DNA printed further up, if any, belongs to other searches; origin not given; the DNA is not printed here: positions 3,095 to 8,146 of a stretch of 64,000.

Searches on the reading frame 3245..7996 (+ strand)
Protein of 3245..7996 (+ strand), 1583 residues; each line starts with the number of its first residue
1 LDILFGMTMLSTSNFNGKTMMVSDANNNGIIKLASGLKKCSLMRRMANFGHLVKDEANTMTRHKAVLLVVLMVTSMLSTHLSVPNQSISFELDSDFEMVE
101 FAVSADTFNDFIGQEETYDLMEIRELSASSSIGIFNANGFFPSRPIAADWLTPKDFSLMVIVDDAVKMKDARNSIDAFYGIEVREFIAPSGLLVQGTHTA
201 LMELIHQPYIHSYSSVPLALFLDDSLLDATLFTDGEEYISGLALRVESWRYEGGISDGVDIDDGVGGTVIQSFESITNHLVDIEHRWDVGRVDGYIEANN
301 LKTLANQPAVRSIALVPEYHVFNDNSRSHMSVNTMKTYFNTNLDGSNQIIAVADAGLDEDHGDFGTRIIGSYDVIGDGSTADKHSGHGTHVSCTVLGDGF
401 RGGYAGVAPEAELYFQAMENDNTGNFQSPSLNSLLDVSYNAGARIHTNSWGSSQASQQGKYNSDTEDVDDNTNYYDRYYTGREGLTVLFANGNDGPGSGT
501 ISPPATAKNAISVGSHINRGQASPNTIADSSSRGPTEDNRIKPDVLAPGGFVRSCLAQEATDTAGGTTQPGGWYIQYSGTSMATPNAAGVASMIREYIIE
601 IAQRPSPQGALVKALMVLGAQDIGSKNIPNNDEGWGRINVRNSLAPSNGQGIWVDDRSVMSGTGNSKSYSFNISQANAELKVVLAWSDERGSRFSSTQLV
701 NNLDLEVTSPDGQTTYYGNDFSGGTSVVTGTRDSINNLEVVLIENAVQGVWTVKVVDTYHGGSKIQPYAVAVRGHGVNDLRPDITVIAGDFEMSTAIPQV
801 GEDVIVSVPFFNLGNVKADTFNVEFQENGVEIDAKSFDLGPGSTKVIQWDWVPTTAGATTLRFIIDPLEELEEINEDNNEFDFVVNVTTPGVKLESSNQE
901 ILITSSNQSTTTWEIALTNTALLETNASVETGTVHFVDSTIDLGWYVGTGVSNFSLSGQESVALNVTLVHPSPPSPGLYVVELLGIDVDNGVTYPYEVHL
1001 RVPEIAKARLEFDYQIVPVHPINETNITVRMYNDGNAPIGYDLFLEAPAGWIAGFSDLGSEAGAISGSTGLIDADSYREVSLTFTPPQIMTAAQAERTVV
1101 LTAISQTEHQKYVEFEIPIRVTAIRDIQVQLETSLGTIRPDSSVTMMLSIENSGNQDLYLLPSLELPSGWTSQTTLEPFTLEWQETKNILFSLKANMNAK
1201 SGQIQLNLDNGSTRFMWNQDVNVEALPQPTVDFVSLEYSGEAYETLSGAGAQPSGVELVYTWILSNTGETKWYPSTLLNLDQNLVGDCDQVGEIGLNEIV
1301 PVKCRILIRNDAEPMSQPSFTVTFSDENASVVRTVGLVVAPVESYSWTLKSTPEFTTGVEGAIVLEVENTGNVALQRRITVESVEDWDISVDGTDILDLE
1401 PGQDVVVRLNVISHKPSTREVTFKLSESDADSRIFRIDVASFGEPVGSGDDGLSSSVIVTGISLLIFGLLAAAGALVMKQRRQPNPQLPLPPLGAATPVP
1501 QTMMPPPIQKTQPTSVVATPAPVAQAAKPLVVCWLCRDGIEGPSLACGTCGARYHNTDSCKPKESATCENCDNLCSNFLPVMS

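Call 49: search_protein_families(library=pfam, proteins=[window:3245-7996:+], max_evalue=0.0001)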
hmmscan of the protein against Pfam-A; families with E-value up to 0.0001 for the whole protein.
window:3245-7996:+ (1583 aa): 3 families
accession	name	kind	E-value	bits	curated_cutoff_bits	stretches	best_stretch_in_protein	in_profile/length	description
PF00082.27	Peptidase_S8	-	1.9e-43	149.3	21.8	1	345-636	1-288/288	Subtilase family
PF07705.17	CARDB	-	7.5e-14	52.2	22.7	1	782-881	2-99/101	CARDB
PF10633.15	NPCBM_assoc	-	6.4e-08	33.1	24.4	0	1139-1203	2-68/78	NPCBM-associated, NEW3 domain of alpha-galactosidase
